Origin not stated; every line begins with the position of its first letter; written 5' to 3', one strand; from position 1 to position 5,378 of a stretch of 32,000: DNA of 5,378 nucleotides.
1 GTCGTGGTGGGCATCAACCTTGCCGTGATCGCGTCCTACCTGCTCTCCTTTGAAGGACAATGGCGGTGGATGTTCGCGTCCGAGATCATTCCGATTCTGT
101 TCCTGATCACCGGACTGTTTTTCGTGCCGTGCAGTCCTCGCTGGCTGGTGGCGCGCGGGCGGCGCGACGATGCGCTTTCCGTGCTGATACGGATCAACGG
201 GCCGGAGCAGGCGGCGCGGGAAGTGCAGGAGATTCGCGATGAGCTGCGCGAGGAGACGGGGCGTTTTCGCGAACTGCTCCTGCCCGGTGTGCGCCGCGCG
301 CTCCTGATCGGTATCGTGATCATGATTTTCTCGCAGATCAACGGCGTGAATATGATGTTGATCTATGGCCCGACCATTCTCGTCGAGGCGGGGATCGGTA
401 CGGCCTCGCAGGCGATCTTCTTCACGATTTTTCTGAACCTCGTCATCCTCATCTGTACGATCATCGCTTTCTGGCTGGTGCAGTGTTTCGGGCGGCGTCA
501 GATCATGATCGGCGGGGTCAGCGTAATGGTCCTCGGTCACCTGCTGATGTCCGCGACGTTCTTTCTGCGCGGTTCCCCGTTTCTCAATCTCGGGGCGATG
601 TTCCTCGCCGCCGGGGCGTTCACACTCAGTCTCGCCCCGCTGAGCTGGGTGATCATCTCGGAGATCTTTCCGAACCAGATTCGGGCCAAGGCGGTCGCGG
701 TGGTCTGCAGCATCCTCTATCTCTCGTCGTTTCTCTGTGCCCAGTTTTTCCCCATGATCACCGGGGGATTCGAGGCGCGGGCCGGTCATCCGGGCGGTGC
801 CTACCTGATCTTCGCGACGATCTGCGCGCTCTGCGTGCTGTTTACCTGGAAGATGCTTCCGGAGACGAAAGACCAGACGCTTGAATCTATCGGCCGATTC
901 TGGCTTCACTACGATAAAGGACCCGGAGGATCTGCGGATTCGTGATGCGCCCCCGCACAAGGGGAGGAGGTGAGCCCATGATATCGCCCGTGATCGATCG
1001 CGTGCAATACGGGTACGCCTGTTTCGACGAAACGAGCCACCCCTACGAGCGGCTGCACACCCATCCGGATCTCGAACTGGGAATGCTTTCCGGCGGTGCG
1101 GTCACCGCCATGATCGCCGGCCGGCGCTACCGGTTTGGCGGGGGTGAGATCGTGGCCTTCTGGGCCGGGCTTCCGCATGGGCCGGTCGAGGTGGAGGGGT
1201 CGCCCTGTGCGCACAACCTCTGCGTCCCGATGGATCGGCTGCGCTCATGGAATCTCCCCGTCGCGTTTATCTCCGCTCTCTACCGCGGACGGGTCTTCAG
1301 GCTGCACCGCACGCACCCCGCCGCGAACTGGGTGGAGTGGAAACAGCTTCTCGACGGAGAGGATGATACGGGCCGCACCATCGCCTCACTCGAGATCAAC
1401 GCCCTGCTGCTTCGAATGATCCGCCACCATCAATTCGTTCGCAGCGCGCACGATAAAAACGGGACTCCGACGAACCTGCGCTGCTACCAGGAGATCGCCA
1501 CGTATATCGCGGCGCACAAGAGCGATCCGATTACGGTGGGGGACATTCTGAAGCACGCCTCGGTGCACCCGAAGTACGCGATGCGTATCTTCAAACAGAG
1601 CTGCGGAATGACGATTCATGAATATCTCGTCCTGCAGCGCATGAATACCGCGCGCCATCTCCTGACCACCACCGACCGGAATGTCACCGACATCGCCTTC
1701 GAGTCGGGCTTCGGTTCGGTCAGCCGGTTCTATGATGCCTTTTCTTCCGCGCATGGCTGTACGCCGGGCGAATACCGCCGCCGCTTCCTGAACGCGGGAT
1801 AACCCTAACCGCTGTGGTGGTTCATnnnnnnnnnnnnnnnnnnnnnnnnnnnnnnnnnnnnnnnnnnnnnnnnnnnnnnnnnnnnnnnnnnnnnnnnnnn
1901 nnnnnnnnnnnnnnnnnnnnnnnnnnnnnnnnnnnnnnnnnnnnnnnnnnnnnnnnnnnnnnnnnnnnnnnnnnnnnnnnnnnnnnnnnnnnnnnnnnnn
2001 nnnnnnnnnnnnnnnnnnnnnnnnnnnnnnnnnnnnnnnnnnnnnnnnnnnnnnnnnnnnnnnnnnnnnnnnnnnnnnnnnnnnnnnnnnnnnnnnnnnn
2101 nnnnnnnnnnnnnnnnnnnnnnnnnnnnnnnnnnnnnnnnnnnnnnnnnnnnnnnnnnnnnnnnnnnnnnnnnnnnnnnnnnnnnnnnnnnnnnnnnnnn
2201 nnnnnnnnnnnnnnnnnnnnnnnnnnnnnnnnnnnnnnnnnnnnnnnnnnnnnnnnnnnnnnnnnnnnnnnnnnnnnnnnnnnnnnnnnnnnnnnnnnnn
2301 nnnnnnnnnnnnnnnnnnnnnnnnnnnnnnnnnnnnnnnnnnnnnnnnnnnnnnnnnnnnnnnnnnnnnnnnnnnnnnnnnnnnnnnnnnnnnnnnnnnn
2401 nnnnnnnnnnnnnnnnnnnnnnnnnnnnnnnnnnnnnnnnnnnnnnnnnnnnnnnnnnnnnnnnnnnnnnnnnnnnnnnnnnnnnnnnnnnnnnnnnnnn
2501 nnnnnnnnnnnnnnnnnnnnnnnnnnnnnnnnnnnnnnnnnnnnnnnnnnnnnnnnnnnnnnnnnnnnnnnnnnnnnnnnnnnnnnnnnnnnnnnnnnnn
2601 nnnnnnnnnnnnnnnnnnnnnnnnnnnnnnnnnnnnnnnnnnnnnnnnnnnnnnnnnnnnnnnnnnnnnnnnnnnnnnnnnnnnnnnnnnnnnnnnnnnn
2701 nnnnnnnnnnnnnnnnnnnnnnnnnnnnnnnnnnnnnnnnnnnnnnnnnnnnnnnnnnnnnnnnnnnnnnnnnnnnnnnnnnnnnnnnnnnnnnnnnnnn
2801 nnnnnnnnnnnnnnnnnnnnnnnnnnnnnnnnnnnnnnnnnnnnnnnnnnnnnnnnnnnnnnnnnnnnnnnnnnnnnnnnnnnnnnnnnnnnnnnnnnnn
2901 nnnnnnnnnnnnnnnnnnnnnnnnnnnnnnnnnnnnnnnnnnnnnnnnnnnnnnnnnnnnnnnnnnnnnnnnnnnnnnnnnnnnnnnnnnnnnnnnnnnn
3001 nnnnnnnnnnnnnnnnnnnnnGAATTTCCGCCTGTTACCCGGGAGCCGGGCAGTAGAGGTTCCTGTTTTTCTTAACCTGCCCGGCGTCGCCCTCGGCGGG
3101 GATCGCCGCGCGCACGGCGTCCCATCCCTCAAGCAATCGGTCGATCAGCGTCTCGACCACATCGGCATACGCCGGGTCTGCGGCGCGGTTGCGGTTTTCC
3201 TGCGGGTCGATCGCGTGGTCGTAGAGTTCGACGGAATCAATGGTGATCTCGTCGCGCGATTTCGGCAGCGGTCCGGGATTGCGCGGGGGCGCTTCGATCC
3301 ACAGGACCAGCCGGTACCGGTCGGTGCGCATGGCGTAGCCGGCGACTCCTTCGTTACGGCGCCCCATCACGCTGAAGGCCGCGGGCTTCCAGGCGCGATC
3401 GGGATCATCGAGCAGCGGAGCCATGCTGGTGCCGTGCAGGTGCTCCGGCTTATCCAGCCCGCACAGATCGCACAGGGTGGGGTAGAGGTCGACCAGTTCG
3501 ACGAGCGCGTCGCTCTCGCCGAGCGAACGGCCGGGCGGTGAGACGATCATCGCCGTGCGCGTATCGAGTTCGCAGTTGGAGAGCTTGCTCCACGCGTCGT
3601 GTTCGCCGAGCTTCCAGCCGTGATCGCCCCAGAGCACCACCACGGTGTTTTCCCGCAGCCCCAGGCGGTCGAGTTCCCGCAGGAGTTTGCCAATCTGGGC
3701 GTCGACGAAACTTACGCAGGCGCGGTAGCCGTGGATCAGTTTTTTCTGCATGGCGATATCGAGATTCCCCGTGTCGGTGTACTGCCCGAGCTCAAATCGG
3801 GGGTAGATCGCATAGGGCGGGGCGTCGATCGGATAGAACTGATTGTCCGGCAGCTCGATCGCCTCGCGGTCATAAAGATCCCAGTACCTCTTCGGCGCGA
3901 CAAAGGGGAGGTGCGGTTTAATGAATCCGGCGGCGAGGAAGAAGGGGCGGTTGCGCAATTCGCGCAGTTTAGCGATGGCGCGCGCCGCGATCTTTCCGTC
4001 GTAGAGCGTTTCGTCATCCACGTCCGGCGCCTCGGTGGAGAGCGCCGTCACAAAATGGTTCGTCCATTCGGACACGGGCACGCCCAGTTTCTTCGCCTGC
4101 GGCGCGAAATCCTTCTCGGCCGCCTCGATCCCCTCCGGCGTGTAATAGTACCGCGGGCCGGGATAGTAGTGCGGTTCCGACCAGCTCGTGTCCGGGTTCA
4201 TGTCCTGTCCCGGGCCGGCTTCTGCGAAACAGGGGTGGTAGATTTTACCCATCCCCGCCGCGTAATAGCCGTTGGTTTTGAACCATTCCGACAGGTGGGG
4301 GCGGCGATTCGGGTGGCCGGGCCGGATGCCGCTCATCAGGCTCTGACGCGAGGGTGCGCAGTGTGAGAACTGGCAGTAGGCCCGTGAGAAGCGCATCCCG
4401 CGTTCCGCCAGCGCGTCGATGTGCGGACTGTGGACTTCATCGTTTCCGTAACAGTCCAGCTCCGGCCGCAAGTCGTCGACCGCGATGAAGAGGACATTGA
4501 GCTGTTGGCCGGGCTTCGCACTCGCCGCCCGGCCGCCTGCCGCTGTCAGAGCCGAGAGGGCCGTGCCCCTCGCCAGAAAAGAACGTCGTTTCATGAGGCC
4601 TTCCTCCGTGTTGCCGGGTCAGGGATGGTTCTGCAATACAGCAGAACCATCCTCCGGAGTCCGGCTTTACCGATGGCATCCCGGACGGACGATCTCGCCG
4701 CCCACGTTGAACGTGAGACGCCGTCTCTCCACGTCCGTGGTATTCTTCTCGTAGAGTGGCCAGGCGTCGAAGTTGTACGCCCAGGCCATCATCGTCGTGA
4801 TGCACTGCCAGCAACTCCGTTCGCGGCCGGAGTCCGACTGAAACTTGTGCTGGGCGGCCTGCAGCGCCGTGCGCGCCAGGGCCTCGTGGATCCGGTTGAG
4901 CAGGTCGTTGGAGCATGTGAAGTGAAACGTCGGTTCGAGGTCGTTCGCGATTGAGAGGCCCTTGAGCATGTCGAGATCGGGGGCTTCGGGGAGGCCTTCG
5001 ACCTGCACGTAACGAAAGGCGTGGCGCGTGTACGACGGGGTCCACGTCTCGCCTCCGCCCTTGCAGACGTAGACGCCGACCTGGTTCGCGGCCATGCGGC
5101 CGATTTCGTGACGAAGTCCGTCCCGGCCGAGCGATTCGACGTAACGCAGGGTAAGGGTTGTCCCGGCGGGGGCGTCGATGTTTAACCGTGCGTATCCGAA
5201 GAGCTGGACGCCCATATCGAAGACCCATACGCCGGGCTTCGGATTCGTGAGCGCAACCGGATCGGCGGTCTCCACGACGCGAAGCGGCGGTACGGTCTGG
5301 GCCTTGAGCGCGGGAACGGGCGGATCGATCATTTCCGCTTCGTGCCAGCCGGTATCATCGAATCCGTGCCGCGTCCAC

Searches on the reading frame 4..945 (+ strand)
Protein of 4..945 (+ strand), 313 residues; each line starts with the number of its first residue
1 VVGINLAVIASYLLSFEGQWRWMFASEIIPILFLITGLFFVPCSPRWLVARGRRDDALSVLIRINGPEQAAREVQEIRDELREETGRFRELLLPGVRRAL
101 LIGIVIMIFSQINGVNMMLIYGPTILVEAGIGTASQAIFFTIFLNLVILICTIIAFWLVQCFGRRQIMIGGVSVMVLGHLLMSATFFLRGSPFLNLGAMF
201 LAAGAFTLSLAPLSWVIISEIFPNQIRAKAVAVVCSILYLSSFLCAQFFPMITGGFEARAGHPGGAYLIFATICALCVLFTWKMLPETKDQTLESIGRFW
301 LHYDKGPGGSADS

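Call 9: search_protein_families(library=pfam, proteins=[window:4-945:+], max_evalue=0.001)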
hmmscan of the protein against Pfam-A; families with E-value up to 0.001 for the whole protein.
window:4-945:+ (313 aa): 2 families
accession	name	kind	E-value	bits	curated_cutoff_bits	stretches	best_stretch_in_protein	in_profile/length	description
PF00083.30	Sugar_tr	-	7.2e-61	206.9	22.3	1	2-300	149-452/452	Sugar (and other) transporter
PF07690.21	MFS_1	-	2.7e-13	50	33.4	2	145-292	42-181/347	Major Facilitator Superfamily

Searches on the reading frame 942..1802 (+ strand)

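Call 9: search_protein_families(library=pfam, proteins=[window:942-1802:+], max_evalue=0.001)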
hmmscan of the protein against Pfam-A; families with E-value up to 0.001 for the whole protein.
window:942-1802:+ (286 aa): 4 families
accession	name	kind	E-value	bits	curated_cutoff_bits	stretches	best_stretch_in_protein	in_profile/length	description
PF12833.13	HTH_18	-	6.8e-23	81.2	33.6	1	204-281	3-80/80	Helix-turn-helix domain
PF00165.29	HTH_AraC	-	5.2e-17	62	26.6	2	243-280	6-42/42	Bacterial regulatory helix-turn-helix proteins, AraC family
PF07883.17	Cupin_2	-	0.00013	22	27.2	1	37-88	12-63/70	Cupin domain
PF02311.25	AraC_binding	-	0.00014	22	21.1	1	32-80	13-60/135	AraC-like ligand binding domain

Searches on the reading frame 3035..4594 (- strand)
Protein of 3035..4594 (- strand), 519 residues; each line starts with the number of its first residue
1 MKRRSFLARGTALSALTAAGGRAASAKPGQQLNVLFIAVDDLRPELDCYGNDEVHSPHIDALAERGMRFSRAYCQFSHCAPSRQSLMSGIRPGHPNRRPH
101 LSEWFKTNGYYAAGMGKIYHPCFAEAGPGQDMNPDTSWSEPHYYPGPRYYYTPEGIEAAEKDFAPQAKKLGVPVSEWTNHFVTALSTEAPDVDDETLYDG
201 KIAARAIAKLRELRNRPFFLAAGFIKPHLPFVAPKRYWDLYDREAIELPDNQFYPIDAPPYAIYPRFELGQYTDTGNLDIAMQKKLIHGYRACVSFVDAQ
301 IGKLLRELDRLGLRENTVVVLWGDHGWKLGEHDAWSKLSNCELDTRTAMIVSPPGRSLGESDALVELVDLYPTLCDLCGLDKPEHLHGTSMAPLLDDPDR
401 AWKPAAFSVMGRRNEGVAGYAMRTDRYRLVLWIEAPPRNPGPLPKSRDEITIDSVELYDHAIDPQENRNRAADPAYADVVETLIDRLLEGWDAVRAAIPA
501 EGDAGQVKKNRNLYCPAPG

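Call 8: search_protein_families(library=pfam, proteins=[window:3035-4594:-], max_evalue=0.001)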
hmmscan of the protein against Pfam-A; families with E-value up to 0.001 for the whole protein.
window:3035-4594:- (519 aa): 4 families
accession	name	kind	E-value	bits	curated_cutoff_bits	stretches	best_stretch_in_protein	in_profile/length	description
PF00884.28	Sulfatase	-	2e-36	126.3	25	1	33-379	2-300/301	Sulfatase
PF16347.10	SGSH_C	-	5.1e-15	56.4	29.3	1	330-434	1-111/154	N-sulphoglucosamine sulphohydrolase, C-terminal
PF01663.27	Phosphodiest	-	2.5e-07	31.1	23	1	294-328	188-222/342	Type I phosphodiesterase / nucleotide pyrophosphatase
PF02995.22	DUF229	-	4.6e-06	26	25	1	280-353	296-368/496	Protein of unknown function (DUF229)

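Call 65: search_solved_structures(query=window:3035-4594:-, max_evalue=1e-20)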
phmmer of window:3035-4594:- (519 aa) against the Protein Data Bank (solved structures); distinct sequences matched with E-value up to 1e-20: 24.
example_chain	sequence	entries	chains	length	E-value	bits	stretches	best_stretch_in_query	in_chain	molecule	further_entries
6hhm_A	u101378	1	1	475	1.4e-76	261.3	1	30-436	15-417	Arylsulfatase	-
5fql_A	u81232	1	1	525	6.8e-54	186.5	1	30-363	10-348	IDURONATE-2-SULFATASE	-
6ioz_A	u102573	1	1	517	1.6e-53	185.3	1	31-363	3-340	Iduronate 2-sulfatase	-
4upi_A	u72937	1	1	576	2.9e-35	125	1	188-414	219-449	SULFATASE FAMILY PROTEIN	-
6fny_A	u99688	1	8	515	3.3e-32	114.9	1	32-401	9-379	Choline-sulfatase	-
7oz8_AAA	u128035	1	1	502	9.2e-32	113.4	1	19-403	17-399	Choline-sulfatase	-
4upl_A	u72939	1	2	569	9e-31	110.2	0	192-489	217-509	SULFATASE FAMILY PROTEIN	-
7pth_A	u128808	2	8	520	1.3e-30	109.7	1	32-401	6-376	Choline sulfatase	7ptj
6g5z_A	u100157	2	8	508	1.5e-30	109.5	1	33-401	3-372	Choline-sulfatase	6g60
7snj_A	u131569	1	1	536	1.3e-26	96.4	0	280-488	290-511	Arylsulfatase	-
7sno_A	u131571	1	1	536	4.4e-26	94.7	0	280-488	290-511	Arylsulfatase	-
4upk_A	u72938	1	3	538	8.6e-26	93.7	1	26-410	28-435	PHOSPHONATE MONOESTER HYDROLASE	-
7lha_A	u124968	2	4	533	1.2e-25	93.3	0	284-487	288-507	Exo-L-galactose-6-sulfatase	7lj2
7p24_AAA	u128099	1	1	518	5.8e-24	87.7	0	286-433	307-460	Mucin-desulfating sulfatase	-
6pt4_B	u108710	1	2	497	1.7e-23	86.2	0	179-482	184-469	exo-2S-iota carrageenan S1 sulfatase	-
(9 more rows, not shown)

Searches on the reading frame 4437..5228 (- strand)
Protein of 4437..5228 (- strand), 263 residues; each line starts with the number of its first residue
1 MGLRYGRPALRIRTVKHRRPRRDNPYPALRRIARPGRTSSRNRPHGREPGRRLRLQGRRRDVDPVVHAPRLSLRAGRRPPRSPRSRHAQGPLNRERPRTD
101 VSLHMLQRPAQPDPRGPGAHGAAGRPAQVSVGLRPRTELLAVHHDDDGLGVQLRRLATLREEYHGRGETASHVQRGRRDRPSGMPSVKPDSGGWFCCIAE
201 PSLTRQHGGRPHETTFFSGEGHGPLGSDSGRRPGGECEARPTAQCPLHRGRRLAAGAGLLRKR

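Call 31: search_protein_families(library=pfam, proteins=[window:4437-5228:-], max_evalue=1)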
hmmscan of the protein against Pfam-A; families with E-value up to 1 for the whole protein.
window:4437-5228:- (263 aa): 1 family
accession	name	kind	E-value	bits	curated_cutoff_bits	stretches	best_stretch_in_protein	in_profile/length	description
PF17977.7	zf-RING_13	-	0.08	13.5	25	1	185-222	11-44/68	RING/Ubox like zinc-binding domain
